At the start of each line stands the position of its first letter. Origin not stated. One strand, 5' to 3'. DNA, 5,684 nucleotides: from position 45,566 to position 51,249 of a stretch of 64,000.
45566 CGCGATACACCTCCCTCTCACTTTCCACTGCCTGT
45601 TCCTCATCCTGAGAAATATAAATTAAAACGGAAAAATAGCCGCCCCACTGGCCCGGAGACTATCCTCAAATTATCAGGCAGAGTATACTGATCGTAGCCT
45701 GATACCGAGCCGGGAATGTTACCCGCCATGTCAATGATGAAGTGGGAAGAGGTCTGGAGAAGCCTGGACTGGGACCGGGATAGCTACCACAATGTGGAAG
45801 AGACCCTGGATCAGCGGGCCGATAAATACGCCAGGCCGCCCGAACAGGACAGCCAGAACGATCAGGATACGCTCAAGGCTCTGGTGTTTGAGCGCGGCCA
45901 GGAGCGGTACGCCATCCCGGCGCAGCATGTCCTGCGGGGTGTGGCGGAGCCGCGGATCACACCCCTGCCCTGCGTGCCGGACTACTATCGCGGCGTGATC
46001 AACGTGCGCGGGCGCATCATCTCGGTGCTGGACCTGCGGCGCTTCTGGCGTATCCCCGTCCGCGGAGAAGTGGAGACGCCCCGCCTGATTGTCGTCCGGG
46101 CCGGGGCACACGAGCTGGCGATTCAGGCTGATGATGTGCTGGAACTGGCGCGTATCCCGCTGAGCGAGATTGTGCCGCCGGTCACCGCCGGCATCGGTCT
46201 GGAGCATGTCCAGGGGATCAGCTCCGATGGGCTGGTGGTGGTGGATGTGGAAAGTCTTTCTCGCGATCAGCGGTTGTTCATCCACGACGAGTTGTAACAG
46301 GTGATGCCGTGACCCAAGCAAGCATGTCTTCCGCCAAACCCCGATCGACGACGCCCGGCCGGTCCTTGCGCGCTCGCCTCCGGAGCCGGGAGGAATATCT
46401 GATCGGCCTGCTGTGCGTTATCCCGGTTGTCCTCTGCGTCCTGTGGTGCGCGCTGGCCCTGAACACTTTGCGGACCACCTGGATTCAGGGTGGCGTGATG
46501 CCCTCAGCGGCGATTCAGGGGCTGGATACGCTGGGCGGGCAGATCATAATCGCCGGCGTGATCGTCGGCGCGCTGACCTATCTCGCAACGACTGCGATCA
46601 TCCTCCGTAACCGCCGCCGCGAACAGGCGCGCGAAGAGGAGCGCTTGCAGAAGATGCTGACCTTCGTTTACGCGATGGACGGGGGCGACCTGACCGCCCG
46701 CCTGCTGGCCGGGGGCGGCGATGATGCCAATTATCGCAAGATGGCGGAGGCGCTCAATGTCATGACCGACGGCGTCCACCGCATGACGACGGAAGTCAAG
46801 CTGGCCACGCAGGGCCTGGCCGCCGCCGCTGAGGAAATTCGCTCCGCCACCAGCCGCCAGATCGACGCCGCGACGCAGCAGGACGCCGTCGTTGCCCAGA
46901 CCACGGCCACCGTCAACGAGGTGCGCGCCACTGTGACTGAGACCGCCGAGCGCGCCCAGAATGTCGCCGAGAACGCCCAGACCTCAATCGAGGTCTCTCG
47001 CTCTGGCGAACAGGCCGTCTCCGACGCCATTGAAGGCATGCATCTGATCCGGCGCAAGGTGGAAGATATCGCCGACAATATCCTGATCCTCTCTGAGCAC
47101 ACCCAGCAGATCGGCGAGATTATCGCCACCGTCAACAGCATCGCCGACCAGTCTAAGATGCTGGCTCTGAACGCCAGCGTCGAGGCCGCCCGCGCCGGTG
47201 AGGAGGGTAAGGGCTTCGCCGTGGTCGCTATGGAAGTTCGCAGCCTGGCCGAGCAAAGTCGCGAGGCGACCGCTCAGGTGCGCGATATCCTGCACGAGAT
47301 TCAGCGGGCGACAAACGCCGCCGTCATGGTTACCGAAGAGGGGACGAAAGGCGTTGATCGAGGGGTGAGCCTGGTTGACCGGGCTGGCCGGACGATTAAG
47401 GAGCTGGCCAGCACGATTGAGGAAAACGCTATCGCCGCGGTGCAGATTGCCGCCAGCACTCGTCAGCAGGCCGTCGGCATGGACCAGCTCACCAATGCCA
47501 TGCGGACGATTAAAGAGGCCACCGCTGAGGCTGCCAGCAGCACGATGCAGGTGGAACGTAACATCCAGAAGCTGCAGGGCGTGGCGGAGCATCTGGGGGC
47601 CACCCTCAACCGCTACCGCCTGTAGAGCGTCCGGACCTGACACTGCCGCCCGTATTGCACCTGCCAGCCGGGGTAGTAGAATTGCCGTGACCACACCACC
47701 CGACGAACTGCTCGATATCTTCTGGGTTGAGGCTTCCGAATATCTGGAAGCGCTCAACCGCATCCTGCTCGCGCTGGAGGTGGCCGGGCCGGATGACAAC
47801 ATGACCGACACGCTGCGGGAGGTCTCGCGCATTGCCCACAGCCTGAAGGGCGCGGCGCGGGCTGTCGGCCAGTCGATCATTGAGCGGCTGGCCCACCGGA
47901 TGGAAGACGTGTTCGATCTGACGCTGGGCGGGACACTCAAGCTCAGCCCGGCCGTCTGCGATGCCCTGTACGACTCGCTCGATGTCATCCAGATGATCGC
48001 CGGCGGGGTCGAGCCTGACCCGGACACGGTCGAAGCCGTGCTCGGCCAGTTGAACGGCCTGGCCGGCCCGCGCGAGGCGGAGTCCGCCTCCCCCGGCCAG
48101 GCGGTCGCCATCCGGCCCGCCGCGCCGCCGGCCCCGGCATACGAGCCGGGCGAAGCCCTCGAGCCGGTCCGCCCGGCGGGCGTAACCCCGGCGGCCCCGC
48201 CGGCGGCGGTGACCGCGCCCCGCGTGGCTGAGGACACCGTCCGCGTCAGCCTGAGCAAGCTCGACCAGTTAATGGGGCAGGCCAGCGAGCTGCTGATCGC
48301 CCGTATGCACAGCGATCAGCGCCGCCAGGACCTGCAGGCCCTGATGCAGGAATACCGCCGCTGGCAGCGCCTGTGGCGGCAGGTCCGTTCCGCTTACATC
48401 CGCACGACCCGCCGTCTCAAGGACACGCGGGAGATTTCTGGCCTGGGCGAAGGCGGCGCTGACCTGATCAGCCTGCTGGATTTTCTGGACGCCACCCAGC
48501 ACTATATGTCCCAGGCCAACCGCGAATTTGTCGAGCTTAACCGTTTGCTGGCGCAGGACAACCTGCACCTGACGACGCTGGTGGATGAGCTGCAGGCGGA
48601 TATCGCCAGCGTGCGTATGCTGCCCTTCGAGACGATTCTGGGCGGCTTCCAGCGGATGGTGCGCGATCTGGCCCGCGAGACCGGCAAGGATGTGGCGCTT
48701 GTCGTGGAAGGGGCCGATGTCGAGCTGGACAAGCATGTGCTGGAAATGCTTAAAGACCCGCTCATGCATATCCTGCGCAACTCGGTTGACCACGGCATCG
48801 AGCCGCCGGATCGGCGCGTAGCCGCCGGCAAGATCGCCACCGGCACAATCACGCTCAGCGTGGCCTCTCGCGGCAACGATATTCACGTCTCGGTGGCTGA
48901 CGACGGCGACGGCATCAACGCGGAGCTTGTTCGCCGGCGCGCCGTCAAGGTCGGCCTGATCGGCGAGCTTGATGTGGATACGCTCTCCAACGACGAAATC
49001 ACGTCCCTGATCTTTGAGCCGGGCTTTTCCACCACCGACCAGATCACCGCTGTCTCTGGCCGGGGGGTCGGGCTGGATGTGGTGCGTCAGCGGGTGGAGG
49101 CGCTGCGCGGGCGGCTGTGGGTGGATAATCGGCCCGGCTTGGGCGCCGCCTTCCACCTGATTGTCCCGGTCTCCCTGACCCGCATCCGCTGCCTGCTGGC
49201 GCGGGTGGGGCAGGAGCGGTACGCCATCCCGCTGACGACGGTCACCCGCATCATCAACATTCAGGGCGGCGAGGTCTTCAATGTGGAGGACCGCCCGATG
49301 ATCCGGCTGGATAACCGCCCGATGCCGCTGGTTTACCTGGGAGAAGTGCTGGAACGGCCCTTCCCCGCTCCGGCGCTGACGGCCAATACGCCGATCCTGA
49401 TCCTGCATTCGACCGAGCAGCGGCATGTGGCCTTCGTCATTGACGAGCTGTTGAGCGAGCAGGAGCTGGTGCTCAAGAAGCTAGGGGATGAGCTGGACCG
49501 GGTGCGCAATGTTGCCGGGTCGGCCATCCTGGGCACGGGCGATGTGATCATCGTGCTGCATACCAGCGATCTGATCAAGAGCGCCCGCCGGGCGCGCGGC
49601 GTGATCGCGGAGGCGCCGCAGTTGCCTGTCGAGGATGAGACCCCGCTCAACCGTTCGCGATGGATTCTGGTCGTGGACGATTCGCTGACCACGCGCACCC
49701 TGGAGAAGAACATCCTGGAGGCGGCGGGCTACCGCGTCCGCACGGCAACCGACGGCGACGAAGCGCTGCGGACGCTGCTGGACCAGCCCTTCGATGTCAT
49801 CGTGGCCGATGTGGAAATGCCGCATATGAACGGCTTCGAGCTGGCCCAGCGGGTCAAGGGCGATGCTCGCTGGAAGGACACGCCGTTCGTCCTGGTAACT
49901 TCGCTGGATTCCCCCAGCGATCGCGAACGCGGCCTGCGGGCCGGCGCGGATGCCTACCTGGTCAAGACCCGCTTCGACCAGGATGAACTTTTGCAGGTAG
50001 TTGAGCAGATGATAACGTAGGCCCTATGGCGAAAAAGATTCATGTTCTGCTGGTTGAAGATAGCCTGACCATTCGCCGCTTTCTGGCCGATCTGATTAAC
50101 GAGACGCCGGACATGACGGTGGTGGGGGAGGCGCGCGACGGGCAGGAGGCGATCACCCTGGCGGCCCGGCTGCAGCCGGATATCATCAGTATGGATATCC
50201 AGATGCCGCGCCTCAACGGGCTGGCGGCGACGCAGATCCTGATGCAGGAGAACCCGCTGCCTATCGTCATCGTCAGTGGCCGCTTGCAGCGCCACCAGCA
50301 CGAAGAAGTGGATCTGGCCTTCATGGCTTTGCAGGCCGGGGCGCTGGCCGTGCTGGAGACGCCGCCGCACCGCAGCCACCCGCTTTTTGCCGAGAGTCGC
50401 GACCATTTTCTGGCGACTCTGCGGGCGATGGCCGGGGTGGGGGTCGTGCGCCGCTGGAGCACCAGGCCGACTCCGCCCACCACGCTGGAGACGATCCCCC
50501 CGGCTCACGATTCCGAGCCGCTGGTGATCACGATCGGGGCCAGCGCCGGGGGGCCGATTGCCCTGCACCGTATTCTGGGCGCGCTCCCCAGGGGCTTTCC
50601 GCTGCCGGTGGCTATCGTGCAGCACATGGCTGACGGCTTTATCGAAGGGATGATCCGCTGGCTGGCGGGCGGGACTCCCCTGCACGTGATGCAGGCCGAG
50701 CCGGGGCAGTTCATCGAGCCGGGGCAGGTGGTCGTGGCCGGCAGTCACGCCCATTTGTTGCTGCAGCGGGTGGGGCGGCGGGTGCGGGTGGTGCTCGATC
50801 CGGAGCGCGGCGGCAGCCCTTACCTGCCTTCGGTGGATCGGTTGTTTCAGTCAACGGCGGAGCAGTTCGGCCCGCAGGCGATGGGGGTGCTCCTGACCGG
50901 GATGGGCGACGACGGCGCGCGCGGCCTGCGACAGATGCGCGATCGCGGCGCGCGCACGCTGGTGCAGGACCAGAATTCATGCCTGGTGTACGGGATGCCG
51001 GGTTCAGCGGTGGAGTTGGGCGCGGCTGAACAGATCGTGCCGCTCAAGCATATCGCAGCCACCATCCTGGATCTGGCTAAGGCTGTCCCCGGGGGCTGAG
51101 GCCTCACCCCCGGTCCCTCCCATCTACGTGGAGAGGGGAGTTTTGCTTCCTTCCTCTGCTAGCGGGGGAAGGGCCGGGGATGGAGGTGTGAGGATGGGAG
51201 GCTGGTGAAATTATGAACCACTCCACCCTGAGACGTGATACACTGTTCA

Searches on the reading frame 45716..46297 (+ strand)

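Call 14: search_protein_families(library=pfam, proteins=[window:45716-46297:+], max_evalue=0.001)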
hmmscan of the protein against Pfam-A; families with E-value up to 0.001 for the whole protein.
window:45716-46297:+ (193 aa): 1 family
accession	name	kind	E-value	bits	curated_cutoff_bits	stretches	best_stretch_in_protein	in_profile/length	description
PF01584.24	CheW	-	1.7e-24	86.5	23.5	1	55-184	2-136/138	CheW-like domain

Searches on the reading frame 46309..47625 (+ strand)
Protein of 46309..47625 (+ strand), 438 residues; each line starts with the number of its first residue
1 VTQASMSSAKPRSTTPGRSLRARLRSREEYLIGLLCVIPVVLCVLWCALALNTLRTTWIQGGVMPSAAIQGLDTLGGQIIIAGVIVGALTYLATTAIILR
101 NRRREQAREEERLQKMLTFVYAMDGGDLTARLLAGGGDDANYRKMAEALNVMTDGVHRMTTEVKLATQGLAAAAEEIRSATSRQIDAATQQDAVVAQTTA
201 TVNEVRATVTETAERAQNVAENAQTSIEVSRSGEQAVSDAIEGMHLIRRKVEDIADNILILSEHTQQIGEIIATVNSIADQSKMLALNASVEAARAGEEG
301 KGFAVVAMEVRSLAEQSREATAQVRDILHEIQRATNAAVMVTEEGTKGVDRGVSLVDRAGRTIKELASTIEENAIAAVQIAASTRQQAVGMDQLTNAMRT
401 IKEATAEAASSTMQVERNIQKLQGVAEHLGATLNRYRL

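Call 14: search_protein_families(library=pfam, proteins=[window:46309-47625:+], max_evalue=0.001)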
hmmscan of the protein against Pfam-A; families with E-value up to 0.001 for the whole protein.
window:46309-47625:+ (438 aa): 1 family
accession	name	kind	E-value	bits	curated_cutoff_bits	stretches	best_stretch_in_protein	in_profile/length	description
PF00015.26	MCPsignal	-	1.8e-38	132.5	34.6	1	221-403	2-170/172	Methyl-accepting chemotaxis protein (MCP) signalling domain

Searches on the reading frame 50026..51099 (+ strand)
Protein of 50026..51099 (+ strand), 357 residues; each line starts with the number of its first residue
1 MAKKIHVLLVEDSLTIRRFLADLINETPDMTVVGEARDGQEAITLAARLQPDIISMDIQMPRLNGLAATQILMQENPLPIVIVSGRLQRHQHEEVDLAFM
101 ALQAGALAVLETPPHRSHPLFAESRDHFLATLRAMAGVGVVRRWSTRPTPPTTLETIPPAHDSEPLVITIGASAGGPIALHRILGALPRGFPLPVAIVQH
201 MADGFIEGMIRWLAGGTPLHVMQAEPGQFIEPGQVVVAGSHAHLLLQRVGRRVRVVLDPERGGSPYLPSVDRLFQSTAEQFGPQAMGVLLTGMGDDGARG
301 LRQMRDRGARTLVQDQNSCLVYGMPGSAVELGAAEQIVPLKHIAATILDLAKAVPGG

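Call 14: search_protein_families(library=pfam, proteins=[window:50026-51099:+], max_evalue=0.001)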
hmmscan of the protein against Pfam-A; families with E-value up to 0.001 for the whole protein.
window:50026-51099:+ (357 aa): 2 families
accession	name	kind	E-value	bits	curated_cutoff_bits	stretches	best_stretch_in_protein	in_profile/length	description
PF01339.22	CheB_methylest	-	1.8e-56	191.1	24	1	168-347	1-174/174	CheB methylesterase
PF00072.30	Response_reg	-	4.1e-17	62.8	30.2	1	7-111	1-98/111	Response regulator receiver domain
